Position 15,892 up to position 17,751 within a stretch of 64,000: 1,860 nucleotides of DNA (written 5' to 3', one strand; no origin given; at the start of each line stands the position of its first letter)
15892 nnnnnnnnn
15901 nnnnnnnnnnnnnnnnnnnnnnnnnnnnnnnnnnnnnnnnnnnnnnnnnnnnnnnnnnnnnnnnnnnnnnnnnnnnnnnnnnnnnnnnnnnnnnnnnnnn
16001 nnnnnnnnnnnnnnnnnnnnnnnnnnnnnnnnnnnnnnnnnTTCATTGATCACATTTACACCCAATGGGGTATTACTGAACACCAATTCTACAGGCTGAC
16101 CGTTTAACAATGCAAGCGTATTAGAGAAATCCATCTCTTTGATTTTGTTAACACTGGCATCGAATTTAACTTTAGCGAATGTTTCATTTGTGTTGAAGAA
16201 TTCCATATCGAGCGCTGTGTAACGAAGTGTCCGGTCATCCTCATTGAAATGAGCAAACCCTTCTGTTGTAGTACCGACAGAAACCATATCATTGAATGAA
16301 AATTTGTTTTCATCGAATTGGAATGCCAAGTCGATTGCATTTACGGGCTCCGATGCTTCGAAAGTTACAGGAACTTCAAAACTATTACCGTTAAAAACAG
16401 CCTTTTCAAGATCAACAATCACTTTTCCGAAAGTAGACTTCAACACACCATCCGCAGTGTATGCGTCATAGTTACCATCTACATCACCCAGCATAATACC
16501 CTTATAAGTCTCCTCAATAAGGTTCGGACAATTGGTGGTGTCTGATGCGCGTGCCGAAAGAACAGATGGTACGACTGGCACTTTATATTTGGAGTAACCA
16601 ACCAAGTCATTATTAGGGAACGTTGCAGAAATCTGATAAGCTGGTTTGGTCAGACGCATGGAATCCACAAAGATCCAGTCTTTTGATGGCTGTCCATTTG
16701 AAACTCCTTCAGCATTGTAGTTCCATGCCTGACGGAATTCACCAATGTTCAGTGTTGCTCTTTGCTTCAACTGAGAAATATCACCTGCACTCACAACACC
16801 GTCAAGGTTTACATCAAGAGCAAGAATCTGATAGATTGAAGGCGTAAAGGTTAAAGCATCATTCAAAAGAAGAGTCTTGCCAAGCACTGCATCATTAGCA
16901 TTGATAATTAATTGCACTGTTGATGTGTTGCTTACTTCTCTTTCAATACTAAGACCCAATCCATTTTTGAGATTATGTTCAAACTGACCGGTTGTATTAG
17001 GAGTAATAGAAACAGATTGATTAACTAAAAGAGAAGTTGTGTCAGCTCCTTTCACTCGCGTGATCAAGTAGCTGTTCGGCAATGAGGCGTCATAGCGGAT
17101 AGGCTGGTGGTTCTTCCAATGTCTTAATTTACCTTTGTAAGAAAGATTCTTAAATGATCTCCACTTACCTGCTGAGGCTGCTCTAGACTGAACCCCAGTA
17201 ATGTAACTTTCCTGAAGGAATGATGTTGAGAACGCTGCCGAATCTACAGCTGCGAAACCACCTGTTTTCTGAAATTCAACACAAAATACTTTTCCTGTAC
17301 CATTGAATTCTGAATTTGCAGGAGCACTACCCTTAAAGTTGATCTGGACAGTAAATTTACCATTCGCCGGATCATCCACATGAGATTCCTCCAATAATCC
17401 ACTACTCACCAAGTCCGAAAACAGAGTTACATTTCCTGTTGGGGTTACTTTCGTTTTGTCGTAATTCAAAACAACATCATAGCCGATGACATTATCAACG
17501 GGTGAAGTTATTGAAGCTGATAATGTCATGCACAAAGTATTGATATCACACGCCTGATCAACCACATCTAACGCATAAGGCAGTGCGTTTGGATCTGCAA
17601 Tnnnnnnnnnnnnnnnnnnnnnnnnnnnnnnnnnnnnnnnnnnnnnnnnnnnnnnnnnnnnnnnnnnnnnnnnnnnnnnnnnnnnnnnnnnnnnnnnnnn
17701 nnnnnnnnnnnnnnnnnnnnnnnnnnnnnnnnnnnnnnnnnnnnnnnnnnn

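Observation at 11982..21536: Cohesin-like and dockerin-like modules spread over four adjacent T9SS-associated genes (possible surface scaffold)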

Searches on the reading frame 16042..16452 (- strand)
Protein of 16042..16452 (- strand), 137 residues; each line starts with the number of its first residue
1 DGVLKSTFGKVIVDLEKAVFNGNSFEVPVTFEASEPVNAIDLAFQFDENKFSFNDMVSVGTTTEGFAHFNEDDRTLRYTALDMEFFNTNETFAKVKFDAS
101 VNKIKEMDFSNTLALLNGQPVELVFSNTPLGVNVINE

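Call 6: search_protein_families(library=pfam, proteins=[window:16042-16452:-], max_evalue=10)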
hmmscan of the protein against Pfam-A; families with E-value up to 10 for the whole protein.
seq(137 aa): 3 families
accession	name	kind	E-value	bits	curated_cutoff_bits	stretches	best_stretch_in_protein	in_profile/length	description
PF00963.24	Cohesin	-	1.2e-05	26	24.1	1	13-118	5-123/139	Cohesin domain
PF20181.5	DUF6544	-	0.11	12.1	25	1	59-108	150-197/221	Family of unknown function (DUF6544)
PF25291.1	CGLA_C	-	0.13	12.7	27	1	72-109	14-52/79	Lambda-carrageenase C-terminal domain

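Call 8: search_solved_structures(query=window:16042-16452:-, max_evalue=10, show_alignments=2)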
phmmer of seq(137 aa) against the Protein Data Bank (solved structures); distinct sequences matched with E-value up to 10: 1.
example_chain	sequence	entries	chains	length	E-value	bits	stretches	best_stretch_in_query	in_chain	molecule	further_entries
8qlj_A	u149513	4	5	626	0.98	13.1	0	71-106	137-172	Oligopeptide-binding protein AliB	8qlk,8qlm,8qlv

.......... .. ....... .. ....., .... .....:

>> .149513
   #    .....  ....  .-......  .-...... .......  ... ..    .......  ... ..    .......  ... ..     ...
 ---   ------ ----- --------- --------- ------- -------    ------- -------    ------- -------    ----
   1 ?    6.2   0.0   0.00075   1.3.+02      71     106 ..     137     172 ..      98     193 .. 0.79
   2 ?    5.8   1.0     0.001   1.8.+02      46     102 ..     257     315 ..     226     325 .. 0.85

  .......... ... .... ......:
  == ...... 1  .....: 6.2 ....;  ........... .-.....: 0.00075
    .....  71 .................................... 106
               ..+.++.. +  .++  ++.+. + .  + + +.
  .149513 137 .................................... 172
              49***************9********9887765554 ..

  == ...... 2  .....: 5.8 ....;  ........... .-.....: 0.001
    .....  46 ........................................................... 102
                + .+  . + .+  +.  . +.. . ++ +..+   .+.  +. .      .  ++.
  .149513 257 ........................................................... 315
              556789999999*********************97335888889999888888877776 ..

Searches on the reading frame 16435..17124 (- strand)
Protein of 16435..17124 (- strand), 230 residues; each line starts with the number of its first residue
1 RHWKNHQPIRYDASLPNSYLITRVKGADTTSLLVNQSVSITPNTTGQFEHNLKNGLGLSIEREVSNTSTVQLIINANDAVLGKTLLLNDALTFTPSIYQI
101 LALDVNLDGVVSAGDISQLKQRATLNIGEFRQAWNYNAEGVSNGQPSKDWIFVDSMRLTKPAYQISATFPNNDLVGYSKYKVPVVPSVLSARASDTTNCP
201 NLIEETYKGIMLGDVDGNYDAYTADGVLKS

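Call 6: search_protein_families(library=pfam, proteins=[window:16435-17124:-], max_evalue=10)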
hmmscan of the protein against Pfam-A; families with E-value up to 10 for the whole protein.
seq(230 aa): 1 family
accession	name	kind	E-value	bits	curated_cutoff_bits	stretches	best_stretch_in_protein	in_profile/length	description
PF00404.24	Dockerin_1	-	0.00046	20.8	22.9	1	74-122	10-55/57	Dockerin type I domain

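Call 7: search_protein_families(library=ncbifam, proteins=[window:16435-17124:-], max_evalue=10)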
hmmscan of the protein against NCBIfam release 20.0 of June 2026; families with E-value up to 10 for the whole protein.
seq(230 aa): 0 families

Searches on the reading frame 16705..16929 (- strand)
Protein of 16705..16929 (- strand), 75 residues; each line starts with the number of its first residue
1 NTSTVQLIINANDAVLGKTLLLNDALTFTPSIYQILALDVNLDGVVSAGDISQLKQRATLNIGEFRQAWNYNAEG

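Call 61: search_protein_families(library=pfam, alignment_id=A6, max_evalue=1)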
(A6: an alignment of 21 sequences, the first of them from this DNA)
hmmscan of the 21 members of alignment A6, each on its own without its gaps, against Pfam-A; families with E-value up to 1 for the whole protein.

A. member 1, seq(75 aa): 1 family
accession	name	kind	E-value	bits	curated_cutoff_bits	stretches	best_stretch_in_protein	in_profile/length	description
PF00404.24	Dockerin_1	-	2.4e-05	24.9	22.9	1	9-57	10-55/57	Dockerin type I domain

B. families by the number of members that match (of 21 scanned): 3 families
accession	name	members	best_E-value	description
PF00404.24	Dockerin_1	21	1.2e-08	Dockerin type I domain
PF13202.12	EF-hand_5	7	0.0038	EF hand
PF20452.3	Calmod_bind_C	1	0.19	Calmodulin binding protein C-terminal domain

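Call 62: search_solved_structures(query=A6, max_evalue=10, show_alignments=3)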
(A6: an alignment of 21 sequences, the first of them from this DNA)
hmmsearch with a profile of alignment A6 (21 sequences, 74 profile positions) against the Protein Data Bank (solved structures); distinct sequences matched with E-value up to 10: 20.
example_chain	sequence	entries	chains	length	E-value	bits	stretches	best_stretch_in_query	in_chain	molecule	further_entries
4fl4_A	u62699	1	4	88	0.00078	22.5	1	9-60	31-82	Glycoside hydrolase family 9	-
8zvk_A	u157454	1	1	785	0.0076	19.3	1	9-53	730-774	AaBgIC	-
4dh2_B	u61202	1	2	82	0.0095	19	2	8-66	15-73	Dockerin type 1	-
4zcu_A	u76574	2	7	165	0.013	18.5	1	36-64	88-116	Calcium-binding mitochondrial carrier protein SCaMC-1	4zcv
4n5x_A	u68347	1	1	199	0.025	17.6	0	36-64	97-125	Calcium-binding mitochondrial carrier protein SCaMC-1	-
4cj0_A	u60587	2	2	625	0.03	17.4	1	9-59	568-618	ENDOGLUCANASE D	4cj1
1clc_A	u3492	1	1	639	0.031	17.4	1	9-59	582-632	ENDOGLUCANASE CELD; EC: 3.2.1.4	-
2ccl_B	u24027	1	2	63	0.11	15.6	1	38-59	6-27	ENDO-1,4-BETA-XYLANASE Y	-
4uyp_B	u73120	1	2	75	0.17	15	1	9-50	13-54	Cellulosomal scaffoldin adaptor protein B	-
6kg9_A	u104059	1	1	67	0.19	14.8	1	8-53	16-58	And cellulose-binding endoglucanase family 9 CelL ortholog dockerin domain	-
4uyq_B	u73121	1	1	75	0.26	14.4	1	11-50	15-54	Cellulosomal scaffoldin adaptor protein B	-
6kge_D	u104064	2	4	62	0.33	14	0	37-56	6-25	And cellulose-binding endoglucanase family 9 CelL ortholog dockerin domain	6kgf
1ohz_B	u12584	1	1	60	0.35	14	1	38-59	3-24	ENDO-1,4-BETA-XYLANASE Y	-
2y3n_B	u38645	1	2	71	0.36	13.9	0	38-59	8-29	CELLULOSOMAL FAMILY-48 PROCESSIVE GLYCOSIDE HYDROLASE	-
2vn6_B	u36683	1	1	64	0.37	13.9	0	36-55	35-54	ENDOGLUCANASE A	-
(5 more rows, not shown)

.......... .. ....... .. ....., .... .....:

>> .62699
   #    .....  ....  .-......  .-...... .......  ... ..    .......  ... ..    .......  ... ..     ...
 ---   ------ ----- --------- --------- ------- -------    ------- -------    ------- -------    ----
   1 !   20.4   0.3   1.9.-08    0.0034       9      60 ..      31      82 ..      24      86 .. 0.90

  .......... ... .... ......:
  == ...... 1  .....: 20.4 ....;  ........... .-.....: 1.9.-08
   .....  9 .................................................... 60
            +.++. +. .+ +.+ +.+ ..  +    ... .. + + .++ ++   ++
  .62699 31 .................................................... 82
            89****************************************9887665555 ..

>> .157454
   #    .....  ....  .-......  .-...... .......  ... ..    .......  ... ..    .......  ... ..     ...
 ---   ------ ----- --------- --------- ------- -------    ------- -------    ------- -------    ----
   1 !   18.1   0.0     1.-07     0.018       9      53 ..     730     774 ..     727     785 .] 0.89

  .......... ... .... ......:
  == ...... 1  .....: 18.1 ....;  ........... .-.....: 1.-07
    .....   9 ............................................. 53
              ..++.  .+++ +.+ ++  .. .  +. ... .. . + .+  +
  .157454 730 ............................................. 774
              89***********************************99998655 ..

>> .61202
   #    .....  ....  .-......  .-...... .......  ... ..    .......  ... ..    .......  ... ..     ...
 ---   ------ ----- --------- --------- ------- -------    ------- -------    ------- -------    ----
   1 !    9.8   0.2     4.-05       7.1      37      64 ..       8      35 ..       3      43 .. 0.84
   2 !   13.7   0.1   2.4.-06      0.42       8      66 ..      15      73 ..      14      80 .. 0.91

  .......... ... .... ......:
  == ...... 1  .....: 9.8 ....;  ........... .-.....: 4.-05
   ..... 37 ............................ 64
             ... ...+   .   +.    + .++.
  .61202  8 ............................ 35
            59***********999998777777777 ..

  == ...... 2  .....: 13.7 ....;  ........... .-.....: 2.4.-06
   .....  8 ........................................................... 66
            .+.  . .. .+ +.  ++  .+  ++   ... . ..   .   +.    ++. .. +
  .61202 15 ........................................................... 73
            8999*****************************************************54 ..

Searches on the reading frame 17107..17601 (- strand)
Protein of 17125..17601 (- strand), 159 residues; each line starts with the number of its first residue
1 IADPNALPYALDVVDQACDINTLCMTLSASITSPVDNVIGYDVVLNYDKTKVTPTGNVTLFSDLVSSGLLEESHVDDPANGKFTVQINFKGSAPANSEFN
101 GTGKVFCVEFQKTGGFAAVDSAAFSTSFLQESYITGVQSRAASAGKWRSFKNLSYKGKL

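Call 6: search_protein_families(library=pfam, proteins=[window:17125-17601:-], max_evalue=10)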
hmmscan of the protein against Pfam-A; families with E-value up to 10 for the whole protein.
seq(159 aa): 0 families

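Call 35: search_solved_structures(query=A4, max_evalue=10, show_alignments=2)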
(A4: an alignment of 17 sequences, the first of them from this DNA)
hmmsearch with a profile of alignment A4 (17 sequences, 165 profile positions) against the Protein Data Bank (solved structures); distinct sequences matched with E-value up to 10: 1.
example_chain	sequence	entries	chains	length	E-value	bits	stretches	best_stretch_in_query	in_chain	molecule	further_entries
8glo_A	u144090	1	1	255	0.26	14.2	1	36-103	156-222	Hemophilin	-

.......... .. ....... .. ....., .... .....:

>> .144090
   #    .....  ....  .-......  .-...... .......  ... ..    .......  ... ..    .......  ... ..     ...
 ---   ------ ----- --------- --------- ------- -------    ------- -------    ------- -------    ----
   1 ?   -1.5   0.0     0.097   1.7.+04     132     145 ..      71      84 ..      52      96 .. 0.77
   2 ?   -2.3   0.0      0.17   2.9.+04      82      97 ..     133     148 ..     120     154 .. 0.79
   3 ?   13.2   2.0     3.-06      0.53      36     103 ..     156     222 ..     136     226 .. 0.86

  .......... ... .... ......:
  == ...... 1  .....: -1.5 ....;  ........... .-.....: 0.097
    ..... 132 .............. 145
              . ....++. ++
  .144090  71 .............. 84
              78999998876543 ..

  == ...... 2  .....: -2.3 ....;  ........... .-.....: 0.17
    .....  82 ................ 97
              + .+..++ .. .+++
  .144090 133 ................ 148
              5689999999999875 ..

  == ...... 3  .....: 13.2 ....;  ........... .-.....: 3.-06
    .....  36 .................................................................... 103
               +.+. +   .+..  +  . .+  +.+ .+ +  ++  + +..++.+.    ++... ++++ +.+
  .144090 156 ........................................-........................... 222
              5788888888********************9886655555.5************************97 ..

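Call 36: search_protein_families(library=pfam, alignment_id=A4, max_evalue=1)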
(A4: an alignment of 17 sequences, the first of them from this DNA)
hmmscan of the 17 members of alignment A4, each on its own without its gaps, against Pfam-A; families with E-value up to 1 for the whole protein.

A. member 1, seq(165 aa): 0 families

B. families by the number of members that match (of 17 scanned): 7 families
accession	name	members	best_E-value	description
PF00963.24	Cohesin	8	7.5e-05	Cohesin domain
PF21005.3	MCEL_GT_OB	1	0.02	mRNA-capping enzyme catalytic subunit, GTase, OB fold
PF16895.10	DUF5085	1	0.082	Domain of unknown function (DUF5085)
PF16116.10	DUF4832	1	0.093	Domain of unknown function (DUF4832)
PF03237.21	Terminase_6N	1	0.095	Terminase large subunit, T4likevirus-type, N-terminal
PF12038.13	QTMAN_N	1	0.23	tRNA-queuosine alpha-mannosyltransferase N-terminal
PF17965.7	MucBP_2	1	0.86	Mucin binding domain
